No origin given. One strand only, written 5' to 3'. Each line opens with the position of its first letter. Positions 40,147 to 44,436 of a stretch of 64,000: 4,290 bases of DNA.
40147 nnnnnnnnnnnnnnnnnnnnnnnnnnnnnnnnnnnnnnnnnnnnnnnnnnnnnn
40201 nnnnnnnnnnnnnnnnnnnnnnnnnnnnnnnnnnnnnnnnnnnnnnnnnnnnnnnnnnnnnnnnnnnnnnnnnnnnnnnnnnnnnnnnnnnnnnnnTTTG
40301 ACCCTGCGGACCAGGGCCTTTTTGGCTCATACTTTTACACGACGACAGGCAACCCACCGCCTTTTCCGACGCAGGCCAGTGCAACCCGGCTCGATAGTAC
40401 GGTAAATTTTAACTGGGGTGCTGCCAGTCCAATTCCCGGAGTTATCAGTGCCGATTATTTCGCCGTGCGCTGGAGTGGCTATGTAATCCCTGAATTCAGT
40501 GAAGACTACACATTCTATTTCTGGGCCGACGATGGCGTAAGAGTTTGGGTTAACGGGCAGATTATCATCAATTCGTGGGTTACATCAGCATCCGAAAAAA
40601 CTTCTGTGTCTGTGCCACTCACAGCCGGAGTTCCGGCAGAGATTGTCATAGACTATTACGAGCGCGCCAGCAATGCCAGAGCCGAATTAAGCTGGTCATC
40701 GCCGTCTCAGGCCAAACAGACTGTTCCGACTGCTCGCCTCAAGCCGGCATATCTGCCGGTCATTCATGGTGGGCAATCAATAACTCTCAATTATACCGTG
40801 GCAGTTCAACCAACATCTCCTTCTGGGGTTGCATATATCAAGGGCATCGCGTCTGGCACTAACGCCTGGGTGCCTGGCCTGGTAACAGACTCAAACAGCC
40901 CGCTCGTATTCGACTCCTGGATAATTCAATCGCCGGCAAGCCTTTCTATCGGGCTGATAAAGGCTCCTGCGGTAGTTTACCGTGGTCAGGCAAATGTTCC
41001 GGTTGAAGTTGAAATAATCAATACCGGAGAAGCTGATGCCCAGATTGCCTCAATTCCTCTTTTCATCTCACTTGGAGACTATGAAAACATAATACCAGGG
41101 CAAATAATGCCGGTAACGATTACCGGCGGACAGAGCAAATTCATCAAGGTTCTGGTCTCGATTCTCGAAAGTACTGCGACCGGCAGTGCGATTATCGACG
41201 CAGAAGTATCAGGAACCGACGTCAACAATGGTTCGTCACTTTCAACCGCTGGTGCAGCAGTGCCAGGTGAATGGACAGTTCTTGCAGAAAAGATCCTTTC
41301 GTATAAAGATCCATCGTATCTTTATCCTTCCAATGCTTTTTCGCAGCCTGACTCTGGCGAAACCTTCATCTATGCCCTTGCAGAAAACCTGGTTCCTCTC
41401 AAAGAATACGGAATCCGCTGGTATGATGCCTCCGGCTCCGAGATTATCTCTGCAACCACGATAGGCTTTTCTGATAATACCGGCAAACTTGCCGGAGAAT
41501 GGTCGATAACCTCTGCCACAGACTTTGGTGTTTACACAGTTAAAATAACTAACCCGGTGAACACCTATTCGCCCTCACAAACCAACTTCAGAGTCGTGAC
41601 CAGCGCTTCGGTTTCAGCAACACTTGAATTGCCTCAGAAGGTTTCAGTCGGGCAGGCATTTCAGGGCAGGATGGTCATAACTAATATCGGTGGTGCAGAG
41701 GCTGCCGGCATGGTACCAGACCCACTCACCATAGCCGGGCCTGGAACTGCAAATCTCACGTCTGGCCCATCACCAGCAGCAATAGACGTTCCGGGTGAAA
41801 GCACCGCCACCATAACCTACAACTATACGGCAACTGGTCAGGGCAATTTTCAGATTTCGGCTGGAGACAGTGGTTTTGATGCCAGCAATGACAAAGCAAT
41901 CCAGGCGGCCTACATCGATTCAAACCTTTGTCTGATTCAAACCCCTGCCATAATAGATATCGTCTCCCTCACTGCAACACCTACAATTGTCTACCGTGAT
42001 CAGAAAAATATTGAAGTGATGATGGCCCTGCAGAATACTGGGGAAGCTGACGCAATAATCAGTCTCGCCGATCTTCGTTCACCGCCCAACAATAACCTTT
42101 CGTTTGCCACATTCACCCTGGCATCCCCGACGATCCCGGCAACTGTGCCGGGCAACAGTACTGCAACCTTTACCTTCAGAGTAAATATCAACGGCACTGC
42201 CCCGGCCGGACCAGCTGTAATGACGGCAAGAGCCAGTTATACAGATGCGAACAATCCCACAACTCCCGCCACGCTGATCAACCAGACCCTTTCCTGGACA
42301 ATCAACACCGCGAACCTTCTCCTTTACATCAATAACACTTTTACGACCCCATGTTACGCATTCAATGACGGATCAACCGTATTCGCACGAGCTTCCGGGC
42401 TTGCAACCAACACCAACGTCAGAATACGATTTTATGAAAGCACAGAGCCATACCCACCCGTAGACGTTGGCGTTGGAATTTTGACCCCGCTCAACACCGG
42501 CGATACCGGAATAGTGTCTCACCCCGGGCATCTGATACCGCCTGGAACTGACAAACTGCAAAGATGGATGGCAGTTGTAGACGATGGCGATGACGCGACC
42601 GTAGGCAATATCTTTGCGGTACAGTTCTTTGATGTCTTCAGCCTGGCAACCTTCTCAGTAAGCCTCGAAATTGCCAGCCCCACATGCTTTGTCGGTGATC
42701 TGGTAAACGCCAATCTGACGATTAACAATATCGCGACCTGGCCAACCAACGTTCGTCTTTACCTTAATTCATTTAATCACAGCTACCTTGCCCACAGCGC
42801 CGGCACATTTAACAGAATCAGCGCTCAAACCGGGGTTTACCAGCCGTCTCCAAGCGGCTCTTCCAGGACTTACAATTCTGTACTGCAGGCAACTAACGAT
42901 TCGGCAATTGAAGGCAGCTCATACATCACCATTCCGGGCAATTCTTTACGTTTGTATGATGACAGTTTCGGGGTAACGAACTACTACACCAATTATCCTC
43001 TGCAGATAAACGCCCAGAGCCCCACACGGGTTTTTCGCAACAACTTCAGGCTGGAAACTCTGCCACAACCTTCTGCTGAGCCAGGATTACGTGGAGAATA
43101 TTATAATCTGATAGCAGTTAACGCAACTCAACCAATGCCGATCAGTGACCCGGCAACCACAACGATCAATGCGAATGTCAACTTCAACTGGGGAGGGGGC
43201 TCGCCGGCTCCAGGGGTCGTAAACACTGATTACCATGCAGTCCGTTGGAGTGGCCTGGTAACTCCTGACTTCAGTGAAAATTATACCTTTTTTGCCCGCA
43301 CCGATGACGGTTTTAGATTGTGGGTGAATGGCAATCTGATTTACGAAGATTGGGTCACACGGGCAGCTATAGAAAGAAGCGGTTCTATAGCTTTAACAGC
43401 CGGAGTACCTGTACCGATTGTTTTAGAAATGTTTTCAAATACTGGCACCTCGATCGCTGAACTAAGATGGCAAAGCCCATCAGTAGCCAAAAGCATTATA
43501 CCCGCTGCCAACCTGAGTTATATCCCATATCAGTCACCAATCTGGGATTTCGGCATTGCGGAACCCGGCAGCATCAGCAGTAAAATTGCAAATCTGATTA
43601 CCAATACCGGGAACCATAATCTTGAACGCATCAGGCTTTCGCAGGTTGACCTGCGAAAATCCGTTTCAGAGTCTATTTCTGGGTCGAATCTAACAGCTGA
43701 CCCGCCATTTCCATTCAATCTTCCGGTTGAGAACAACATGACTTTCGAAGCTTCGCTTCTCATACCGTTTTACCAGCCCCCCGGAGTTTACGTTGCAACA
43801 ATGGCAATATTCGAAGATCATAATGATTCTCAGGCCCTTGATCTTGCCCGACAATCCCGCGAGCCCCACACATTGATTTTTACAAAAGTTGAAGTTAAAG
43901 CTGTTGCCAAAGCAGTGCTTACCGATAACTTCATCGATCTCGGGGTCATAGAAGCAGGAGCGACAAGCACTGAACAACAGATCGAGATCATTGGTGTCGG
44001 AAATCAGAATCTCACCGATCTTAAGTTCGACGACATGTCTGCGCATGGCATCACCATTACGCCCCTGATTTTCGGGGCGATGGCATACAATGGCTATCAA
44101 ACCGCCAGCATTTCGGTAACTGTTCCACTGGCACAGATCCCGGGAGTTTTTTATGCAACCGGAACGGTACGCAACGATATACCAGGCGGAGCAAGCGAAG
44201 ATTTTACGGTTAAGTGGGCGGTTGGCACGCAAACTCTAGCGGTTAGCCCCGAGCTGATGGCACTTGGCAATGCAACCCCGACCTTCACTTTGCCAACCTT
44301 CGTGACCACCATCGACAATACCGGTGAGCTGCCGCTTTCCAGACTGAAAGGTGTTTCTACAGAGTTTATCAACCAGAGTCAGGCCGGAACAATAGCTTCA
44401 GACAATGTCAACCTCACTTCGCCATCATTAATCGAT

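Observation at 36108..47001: Low-GC BY-kinase-like pseudo-ATPase gene immediately upstream of a 3165-aa, double-PA14, repeat-rich secreted giant protein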

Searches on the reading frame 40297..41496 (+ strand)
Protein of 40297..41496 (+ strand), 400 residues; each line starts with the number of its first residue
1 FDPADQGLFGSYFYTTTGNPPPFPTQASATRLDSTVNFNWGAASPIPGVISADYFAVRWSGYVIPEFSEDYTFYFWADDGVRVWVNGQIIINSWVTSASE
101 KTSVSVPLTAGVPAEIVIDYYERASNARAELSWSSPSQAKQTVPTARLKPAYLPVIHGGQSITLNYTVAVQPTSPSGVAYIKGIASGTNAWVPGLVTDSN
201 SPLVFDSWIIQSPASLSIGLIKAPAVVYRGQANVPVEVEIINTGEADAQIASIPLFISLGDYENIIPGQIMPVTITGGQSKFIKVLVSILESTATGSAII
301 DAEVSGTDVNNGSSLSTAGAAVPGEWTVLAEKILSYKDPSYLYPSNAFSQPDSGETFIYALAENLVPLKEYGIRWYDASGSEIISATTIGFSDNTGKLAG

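Call 25: search_protein_families(library=pfam, proteins=[window:40297-41496:+], max_evalue=1)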
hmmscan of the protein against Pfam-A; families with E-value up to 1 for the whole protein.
window:40297-41496:+ (400 aa): 3 families
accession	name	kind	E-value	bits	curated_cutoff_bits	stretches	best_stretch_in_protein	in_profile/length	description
PF07691.17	PA14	-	3.5e-22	79.2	24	1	17-144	9-144/147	PA14 domain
PF10528.15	GLEYA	-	2.8e-05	24.8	26.2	1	55-127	1-83/91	GLEYA domain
PF20744.3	gp37_trimer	-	0.034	14.6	21.7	1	179-243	15-79/95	Tail fibre protein gp37 trimerization region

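Call 26: search_protein_families(library=ncbifam, proteins=[window:40297-41496:+], max_evalue=1)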
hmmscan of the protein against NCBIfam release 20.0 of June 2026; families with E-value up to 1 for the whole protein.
window:40297-41496:+ (400 aa): 1 family
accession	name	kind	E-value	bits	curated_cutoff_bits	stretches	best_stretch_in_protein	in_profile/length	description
NF041776.1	xylosidase_Xyl3A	equivalog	6.9e-06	24.3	1250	1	5-163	443-598/846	xylan 1,4-beta-xylosidase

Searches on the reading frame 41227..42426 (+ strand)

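Call 25: search_protein_families(library=pfam, proteins=[window:41227-42426:+], max_evalue=1)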
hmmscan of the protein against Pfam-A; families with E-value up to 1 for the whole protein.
window:41227-42426:+ (400 aa): 2 families
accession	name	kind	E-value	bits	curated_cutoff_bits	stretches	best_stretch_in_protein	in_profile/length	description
PF10633.15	NPCBM_assoc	-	0.023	15.3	24.4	1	301-339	40-78/78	NPCBM-associated, NEW3 domain of alpha-galactosidase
PF01835.25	MG2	-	0.09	13.6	32.8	0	59-123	34-96/96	MG2 domain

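Call 26: search_protein_families(library=ncbifam, proteins=[window:41227-42426:+], max_evalue=1)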
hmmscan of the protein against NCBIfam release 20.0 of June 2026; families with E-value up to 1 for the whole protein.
window:41227-42426:+ (400 aa): 2 families
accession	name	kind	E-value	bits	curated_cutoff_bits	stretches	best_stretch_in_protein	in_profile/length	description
NF047856.1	BGlucanaseBglS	equivalog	0.013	15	300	1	152-222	100-166/237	beta-glucanase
NF007425.0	PRK09968.1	equivalog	0.11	12.1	332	1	186-258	72-142/218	protein-serine/threonine phosphatase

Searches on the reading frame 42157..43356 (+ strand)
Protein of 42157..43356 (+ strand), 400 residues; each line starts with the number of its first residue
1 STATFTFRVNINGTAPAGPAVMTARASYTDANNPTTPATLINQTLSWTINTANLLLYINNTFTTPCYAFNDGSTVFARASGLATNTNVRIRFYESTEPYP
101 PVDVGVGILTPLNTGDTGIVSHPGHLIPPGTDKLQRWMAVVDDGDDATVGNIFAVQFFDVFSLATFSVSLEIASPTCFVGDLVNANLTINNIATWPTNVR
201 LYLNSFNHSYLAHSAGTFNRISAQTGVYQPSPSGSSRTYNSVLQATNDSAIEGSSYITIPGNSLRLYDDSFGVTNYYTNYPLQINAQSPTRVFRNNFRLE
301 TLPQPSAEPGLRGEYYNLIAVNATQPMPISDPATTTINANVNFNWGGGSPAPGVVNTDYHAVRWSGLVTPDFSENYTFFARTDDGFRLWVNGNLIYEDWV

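Call 25: search_protein_families(library=pfam, proteins=[window:42157-43356:+], max_evalue=1)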
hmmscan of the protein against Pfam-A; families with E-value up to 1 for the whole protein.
window:42157-43356:+ (400 aa): 1 family
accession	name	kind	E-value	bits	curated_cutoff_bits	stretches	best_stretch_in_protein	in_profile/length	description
PF07691.17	PA14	-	1.8e-10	41.2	24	1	331-399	18-85/147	PA14 domain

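Call 26: search_protein_families(library=ncbifam, proteins=[window:42157-43356:+], max_evalue=1)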
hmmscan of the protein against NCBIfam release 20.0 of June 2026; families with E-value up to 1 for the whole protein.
window:42157-43356:+ (400 aa): 1 family
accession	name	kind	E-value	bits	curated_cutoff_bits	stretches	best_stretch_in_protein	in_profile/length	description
NF041776.1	xylosidase_Xyl3A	equivalog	0.029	12.3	1250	1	304-397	439-526/846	xylan 1,4-beta-xylosidase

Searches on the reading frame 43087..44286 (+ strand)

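Call 25: search_protein_families(library=pfam, proteins=[window:43087-44286:+], max_evalue=1)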
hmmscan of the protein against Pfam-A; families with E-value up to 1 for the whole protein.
window:43087-44286:+ (400 aa): 2 families
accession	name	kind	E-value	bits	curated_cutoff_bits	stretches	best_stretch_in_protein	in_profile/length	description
PF07691.17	PA14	-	2.3e-18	66.8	24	1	21-140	18-145/147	PA14 domain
PF10528.15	GLEYA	-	0.00089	20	26.2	1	51-113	2-74/91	GLEYA domain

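Call 26: search_protein_families(library=ncbifam, proteins=[window:43087-44286:+], max_evalue=1)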
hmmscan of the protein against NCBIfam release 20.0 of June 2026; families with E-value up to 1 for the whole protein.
window:43087-44286:+ (400 aa): 1 family
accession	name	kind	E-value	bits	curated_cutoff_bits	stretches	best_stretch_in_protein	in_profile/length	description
NF041776.1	xylosidase_Xyl3A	equivalog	0.016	13.2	1250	1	24-121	463-560/846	xylan 1,4-beta-xylosidase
